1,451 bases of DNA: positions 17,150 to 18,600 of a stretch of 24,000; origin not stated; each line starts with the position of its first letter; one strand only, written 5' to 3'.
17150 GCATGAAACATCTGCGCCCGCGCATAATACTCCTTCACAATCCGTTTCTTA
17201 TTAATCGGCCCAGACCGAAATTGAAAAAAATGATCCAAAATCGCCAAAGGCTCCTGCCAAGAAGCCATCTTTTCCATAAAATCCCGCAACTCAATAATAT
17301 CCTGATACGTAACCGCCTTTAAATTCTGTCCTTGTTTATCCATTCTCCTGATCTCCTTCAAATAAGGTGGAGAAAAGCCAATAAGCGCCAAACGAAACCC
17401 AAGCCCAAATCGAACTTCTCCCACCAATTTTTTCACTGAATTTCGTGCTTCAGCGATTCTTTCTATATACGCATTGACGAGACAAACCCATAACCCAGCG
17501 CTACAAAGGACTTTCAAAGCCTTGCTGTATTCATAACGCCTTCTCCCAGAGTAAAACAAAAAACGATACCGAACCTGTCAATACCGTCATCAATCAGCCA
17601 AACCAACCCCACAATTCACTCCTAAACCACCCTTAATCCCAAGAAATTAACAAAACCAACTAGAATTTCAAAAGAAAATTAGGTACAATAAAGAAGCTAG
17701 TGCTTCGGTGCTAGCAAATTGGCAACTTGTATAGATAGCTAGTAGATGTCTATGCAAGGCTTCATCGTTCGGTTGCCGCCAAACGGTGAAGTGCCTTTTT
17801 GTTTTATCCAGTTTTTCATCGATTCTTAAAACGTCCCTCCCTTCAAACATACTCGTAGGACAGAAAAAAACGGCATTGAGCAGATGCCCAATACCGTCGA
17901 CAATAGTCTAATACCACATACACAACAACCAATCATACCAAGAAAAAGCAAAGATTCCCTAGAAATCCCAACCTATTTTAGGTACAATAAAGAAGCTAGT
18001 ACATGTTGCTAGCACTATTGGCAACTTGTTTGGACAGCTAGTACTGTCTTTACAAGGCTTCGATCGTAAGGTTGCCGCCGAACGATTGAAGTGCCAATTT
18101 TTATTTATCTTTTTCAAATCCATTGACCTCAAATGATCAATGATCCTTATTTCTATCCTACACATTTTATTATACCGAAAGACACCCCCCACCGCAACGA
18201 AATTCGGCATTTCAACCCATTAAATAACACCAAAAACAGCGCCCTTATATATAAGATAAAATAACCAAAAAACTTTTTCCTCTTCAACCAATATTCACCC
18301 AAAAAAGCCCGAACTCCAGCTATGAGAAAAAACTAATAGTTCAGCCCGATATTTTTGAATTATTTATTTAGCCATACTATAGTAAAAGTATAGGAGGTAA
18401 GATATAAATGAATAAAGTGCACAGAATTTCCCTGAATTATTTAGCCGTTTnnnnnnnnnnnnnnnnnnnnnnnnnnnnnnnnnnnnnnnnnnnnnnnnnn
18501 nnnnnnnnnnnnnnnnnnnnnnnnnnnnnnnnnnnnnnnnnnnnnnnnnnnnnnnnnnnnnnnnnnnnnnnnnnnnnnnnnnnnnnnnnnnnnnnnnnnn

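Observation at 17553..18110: Two tandem ~300-bp units, each a promoter-to-terminator structured RNA on the + strand, interleaved with minus-strand terminators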

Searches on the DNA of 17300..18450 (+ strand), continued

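Call 44: search_with_rna_model(model_id=R1, sources=[L017, L018, L019, L020, L021, L022, L023, L024, L025, L026, L027, L028, L029], max_evalue=0.01)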
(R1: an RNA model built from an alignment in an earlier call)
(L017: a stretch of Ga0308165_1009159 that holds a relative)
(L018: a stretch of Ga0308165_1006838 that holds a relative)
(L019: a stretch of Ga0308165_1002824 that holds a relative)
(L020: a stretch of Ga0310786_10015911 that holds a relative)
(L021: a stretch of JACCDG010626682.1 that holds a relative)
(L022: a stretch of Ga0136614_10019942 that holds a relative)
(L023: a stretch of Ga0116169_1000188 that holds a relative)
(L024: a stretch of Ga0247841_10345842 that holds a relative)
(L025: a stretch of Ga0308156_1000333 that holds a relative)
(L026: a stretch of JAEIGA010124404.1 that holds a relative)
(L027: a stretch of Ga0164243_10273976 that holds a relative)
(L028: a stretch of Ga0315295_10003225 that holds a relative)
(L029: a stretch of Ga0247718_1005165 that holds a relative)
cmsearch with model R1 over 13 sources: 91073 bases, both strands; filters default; matches with E-value up to 0.01: 8.
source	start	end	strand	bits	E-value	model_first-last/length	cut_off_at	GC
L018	726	848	-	129.5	1.3e-39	1-122/122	no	0.43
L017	358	482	-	129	1.9e-39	1-122/122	no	0.39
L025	4734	4858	+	129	1.9e-39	1-122/122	no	0.39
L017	659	782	-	128.4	3e-39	1-122/122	no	0.43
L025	4434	4557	+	127.4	6.3e-39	1-122/122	no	0.44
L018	426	549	-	124.1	8e-38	1-122/122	no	0.4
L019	7308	7430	-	104.9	1.7e-31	1-122/122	no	0.37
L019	7592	7712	-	100.7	3.9e-30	1-122/122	no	0.38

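Call 55: search_with_rna_model(model_id=R1, sources=[window, L001, L002, L003, L004, L005, L006, L007, L008, L009, L010, L011, L012, L013, L017, L018, L019, L025], max_evalue=1e-15, make_alignment=true)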
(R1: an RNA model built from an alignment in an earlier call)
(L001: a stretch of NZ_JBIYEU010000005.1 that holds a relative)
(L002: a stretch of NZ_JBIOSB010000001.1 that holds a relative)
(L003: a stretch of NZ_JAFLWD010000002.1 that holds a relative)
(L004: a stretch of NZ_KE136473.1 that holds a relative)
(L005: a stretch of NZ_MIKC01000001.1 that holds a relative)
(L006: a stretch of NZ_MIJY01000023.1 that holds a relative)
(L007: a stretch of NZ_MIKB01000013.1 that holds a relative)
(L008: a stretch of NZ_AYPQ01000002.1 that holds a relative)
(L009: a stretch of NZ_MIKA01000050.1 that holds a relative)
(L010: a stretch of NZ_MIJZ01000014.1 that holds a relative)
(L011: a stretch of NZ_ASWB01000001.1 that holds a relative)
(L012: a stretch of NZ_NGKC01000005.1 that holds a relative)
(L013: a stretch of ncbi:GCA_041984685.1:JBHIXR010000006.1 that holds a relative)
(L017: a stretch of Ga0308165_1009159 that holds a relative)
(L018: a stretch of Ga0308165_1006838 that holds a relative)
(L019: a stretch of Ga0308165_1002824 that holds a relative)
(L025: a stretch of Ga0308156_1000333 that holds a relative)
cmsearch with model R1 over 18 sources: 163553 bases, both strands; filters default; matches with E-value up to 1e-15: 35.
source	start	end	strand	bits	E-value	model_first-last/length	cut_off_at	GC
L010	4756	4878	-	133.7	9.6e-41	1-122/122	no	0.42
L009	7253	7375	+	131.2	6.4e-40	1-122/122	no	0.43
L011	3746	3868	-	131.2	6.4e-40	1-122/122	no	0.43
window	17687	17809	+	129.5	2.4e-39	1-122/122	no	0.43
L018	726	848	-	129.5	2.4e-39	1-122/122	no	0.43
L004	5654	5777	+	129.3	2.7e-39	1-122/122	no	0.42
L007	6678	6800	-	129.3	2.8e-39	1-122/122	no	0.41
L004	5955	6079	+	129.1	3.3e-39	1-122/122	no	0.38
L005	313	437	-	129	3.4e-39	1-122/122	no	0.39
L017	358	482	-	129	3.4e-39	1-122/122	no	0.39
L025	4734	4858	+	129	3.4e-39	1-122/122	no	0.39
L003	3527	3649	-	128.6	4.7e-39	1-122/122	no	0.41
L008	5248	5370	+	128.6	4.7e-39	1-122/122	no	0.41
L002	1607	1730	-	128.4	5.4e-39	1-122/122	no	0.43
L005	614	737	-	128.4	5.4e-39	1-122/122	no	0.43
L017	659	782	-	128.4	5.4e-39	1-122/122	no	0.43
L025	4434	4557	+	127.4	1.1e-38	1-122/122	no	0.44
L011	3445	3568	-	126.7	2e-38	1-122/122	no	0.4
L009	7553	7676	+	126.5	2.4e-38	1-122/122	no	0.4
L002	1306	1430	-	126.4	2.5e-38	1-122/122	no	0.39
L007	6375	6498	-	125.7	4.2e-38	1-122/122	no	0.4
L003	3227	3350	-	125.1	6.4e-38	1-122/122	no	0.41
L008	5547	5670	+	125.1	6.4e-38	1-122/122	no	0.41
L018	426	549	-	124.1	1.4e-37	1-122/122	no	0.4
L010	4457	4579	-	121.2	1.2e-36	1-122/122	no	0.41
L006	1598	1720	+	119.4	4.9e-36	1-122/122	no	0.37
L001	5742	5863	+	111.1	2.7e-33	1-122/122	no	0.39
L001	6029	6155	+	105.5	1.9e-31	1-122/122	no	0.36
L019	7308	7430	-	104.9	3e-31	1-122/122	no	0.37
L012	5830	5951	-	104.5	4.1e-31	1-122/122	no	0.44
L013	1800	1922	-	103.9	6.1e-31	1-122/122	no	0.4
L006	1896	2017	+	101.2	4.9e-30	1-122/122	no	0.41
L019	7592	7712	-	100.7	6.9e-30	1-122/122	no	0.38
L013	2088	2208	-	97.8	6.2e-29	1-122/122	no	0.4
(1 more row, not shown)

Alignment A4: 35 matches aligned to the model, 129 columns, each read 5' to 3' on its own strand. Consensus structure (alignment columns), stored with it:
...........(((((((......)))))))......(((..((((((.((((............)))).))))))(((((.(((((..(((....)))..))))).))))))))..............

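Call 82: search_dna_similar(query=window:17540-18280:+, collection=phages, mode=distant)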
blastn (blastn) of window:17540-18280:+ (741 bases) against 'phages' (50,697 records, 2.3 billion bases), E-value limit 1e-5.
No match.

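Call 99: search_with_rna_model(model_id=R1, sources=[L030, L031, L032, L033], max_evalue=1, show_alignments=3)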
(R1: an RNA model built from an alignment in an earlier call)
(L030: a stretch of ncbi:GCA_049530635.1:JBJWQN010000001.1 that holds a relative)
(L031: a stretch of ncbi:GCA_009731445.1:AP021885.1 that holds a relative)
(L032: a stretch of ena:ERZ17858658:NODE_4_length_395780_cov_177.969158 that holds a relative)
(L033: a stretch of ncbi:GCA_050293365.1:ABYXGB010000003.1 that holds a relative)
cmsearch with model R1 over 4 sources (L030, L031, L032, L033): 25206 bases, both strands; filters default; matches with E-value up to 1: 4.
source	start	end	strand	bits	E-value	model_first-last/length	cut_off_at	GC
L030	2640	2757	-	89.3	6.2e-27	1-122/122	no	0.42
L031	2640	2757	-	89.3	6.2e-27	1-122/122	no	0.42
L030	2273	2391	-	46.3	8.8e-13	1-122/122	no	0.37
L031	2273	2391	-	46.3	8.8e-13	1-122/122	no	0.37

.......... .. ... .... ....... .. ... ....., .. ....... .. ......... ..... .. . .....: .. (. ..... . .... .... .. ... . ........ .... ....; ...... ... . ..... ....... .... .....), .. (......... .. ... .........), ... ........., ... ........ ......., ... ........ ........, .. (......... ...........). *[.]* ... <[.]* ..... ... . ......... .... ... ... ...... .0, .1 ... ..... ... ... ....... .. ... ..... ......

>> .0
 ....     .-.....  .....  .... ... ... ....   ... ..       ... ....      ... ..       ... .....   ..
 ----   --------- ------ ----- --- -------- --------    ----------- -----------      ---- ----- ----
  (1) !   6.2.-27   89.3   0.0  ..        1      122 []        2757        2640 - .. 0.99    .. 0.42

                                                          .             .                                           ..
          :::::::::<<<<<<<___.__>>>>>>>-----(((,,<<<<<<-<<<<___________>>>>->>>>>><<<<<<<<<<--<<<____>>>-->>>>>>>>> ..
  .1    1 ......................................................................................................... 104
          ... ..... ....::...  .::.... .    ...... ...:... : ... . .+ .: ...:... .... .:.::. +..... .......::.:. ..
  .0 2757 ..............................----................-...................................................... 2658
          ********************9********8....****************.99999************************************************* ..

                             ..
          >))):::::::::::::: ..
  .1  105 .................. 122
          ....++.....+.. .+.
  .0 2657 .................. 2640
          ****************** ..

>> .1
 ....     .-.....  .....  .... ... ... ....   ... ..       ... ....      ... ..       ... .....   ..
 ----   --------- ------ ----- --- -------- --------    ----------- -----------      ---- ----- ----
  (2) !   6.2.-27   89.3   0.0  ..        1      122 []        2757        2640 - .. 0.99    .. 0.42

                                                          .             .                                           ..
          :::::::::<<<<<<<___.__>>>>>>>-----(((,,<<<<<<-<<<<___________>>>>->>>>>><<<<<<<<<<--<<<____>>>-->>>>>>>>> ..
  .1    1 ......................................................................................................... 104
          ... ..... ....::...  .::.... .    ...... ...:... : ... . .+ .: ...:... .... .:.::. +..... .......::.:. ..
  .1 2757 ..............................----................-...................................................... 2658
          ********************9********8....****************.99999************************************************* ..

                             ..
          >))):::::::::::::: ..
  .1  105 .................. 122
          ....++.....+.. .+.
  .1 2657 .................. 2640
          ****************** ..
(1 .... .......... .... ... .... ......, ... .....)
